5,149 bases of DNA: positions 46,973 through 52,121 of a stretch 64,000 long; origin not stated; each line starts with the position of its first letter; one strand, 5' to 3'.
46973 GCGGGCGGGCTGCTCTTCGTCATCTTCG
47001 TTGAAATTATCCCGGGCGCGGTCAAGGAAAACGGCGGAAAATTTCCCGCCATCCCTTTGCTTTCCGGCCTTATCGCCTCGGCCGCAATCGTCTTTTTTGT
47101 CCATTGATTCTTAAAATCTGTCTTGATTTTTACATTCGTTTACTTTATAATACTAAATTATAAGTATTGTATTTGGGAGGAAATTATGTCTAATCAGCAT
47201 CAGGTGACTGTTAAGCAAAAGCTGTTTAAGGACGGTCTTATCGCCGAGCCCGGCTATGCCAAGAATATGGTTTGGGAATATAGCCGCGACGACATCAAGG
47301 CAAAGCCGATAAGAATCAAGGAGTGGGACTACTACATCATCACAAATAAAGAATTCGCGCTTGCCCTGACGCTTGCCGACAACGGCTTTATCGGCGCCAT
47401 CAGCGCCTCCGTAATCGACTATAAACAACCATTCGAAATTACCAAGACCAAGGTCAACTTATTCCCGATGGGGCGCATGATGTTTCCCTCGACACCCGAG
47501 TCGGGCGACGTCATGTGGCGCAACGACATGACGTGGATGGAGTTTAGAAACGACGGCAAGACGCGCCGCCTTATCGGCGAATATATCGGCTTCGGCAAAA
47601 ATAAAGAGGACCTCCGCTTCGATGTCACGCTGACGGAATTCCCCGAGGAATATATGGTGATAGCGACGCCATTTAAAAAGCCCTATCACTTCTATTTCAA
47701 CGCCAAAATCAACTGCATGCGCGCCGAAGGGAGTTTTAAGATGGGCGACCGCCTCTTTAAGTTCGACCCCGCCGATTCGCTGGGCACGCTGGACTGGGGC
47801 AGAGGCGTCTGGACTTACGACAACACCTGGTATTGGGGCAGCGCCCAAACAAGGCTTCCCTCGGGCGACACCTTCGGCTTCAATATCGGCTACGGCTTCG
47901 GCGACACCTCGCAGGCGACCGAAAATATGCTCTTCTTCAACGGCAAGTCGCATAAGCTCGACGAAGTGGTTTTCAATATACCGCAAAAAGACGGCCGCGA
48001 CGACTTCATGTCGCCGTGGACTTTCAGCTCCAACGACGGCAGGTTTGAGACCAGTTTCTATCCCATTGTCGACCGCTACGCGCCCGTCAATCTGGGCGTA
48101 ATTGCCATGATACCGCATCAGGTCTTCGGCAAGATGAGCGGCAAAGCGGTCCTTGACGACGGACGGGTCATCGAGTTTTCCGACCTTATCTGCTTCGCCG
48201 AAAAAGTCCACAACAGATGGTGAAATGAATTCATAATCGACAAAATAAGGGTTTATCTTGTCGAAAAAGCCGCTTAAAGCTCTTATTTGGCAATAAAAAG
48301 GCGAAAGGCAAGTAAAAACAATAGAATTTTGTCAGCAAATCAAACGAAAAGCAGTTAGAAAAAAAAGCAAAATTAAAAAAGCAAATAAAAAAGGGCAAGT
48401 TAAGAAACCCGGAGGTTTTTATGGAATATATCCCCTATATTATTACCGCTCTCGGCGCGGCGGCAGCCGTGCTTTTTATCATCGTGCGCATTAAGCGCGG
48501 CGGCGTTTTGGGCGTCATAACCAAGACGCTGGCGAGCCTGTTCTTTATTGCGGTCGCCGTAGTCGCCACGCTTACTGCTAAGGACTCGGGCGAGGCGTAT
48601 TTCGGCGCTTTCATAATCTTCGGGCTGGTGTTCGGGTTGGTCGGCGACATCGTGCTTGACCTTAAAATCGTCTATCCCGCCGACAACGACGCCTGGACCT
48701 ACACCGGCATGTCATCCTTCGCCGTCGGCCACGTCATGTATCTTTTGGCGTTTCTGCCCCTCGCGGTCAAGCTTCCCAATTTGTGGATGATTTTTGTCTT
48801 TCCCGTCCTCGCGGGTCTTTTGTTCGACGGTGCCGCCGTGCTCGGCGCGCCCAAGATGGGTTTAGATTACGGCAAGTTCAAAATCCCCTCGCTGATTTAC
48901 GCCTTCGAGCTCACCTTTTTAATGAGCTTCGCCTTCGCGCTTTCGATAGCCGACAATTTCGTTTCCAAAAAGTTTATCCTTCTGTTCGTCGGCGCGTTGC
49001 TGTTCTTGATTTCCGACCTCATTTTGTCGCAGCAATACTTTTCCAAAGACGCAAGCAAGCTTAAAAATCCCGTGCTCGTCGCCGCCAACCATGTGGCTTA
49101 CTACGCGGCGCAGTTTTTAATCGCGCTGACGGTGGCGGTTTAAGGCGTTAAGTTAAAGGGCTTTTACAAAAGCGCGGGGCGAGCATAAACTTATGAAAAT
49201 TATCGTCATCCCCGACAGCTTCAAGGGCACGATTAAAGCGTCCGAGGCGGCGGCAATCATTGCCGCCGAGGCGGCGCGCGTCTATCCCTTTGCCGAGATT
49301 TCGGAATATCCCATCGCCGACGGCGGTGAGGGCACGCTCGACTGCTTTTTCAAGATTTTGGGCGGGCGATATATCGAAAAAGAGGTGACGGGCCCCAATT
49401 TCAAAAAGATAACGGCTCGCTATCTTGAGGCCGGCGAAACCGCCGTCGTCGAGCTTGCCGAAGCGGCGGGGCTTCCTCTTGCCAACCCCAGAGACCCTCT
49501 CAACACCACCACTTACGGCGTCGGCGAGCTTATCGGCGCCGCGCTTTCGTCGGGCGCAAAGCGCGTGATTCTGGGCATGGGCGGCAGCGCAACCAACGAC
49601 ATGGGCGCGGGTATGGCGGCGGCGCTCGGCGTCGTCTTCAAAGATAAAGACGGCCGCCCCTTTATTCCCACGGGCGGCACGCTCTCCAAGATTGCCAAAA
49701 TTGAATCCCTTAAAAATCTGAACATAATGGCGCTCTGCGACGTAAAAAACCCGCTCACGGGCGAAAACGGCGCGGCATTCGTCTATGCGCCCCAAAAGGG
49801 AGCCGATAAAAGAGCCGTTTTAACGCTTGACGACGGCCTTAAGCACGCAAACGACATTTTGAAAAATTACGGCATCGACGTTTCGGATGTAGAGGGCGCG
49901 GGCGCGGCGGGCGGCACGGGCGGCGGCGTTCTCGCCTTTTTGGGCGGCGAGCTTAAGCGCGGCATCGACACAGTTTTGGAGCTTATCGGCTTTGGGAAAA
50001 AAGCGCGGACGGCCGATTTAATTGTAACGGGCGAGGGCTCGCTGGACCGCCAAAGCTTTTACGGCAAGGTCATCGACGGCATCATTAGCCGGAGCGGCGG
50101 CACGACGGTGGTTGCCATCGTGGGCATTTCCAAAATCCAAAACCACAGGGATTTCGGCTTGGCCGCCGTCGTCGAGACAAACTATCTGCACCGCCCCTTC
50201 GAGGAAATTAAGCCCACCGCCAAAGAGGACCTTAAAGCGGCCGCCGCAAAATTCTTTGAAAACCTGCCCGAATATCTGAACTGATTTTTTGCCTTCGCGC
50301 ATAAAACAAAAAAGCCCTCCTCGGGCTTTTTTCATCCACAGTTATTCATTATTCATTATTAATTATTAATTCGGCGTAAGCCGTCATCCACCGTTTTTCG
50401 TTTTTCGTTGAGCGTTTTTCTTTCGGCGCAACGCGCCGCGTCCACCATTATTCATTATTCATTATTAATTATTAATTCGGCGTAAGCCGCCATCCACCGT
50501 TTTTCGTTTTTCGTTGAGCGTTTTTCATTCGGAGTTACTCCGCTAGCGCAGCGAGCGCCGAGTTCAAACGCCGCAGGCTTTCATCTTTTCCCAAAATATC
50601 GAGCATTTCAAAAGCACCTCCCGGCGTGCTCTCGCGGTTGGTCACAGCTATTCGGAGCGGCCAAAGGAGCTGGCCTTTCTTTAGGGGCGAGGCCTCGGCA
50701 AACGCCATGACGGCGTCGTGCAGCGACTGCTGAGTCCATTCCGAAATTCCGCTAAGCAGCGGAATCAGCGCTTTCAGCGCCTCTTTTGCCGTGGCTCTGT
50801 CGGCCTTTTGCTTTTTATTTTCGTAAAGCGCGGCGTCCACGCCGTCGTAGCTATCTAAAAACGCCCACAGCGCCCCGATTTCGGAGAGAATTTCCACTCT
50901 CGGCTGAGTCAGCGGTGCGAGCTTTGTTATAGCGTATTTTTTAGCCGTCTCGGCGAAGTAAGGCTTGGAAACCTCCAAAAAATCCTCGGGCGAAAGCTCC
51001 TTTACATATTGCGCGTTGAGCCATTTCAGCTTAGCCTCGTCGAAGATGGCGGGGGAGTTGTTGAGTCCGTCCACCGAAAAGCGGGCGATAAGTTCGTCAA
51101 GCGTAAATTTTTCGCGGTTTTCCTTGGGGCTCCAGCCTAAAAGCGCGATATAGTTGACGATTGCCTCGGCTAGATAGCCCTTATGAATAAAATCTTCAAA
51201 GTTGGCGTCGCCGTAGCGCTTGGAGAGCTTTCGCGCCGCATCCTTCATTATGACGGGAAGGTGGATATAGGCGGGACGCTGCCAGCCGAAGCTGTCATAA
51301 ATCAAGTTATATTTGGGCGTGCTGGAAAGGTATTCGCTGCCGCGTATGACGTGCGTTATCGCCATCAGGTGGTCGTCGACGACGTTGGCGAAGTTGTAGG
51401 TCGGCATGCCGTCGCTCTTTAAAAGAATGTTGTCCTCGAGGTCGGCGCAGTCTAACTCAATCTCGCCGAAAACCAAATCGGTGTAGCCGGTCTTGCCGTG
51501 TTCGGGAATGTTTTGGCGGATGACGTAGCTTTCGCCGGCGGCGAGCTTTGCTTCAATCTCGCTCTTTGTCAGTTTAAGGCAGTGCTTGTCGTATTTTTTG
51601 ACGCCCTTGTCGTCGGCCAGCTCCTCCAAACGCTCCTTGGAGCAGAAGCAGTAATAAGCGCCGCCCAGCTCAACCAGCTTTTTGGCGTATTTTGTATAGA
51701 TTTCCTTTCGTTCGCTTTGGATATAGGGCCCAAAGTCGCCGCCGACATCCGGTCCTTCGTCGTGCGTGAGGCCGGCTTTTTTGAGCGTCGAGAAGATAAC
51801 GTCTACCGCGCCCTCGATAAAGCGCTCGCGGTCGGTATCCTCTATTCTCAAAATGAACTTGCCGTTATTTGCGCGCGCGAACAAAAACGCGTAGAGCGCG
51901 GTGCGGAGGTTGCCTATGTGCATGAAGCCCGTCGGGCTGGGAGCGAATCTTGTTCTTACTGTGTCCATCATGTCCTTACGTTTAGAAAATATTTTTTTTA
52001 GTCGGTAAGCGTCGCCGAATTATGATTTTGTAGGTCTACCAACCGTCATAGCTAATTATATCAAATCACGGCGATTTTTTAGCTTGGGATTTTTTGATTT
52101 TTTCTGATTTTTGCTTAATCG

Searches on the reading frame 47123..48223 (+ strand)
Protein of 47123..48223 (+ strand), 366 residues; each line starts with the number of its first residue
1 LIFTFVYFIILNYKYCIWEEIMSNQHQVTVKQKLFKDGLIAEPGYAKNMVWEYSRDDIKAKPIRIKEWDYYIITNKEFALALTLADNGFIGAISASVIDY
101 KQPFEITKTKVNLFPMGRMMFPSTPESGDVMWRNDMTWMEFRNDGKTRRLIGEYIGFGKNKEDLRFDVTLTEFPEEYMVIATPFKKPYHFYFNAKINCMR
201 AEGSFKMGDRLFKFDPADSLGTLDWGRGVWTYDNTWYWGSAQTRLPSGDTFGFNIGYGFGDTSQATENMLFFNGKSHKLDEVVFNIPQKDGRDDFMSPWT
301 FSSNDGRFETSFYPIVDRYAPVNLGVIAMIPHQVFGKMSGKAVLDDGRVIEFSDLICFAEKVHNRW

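Call 10: search_protein_families(library=pfam, proteins=[window:47123-48223:+])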
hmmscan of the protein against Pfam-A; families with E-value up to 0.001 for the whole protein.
window:47123-48223:+ (366 aa): 1 family
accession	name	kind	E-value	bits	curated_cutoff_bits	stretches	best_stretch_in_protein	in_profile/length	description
PF10974.15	DUF2804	-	3e-128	428.2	26.9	1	25-366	1-339/339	Domain of unknown function (DUF2804)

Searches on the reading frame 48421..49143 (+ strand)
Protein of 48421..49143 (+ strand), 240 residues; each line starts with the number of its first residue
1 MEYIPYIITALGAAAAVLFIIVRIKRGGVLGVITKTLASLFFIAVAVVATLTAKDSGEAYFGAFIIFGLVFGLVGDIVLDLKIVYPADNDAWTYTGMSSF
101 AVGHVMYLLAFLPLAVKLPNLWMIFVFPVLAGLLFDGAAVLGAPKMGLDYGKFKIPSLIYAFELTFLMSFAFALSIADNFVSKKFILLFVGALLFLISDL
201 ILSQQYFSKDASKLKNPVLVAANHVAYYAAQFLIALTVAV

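Call 10: search_protein_families(library=pfam, proteins=[window:48421-49143:+])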
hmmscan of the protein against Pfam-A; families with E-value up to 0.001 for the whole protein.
window:48421-49143:+ (240 aa): 1 family
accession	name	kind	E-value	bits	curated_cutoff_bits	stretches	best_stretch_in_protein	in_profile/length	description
PF07947.19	YhhN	-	3.6e-23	82.6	25.6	1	33-238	4-182/182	YhhN family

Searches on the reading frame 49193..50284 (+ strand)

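Call 10: search_protein_families(library=pfam, proteins=[window:49193-50284:+])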
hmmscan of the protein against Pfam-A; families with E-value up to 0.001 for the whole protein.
window:49193-50284:+ (363 aa): 1 family
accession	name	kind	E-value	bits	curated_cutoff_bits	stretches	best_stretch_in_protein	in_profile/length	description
PF02595.20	Gly_kinase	-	4.7e-113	378.3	23.3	1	3-355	1-368/372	Glycerate kinase family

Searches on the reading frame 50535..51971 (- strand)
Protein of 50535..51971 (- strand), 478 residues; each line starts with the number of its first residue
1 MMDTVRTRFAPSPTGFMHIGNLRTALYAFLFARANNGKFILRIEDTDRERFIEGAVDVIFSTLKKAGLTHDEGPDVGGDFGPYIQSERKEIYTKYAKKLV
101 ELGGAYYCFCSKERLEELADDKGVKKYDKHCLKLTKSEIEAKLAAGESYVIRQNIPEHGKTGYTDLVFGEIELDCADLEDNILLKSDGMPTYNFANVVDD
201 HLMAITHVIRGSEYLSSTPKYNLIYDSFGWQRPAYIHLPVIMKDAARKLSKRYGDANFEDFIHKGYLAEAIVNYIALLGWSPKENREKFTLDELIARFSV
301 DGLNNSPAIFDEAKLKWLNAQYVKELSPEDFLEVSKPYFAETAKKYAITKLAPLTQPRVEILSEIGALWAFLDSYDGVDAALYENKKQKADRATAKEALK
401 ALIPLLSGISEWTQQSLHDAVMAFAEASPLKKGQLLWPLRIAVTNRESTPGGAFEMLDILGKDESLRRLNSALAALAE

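Call 10: search_protein_families(library=pfam, proteins=[window:50535-51971:-])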
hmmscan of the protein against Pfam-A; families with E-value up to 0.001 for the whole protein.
window:50535-51971:- (478 aa): 2 families
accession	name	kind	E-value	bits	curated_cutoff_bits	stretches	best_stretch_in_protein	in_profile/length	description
PF00749.27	tRNA-synt_1c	-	1.8e-96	323.2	23.4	1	5-317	2-314/314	tRNA synthetases class I (E and Q), catalytic domain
PF19269.4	Anticodon_2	-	7.9e-36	124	23.6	1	339-473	2-141/141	Anticodon binding domain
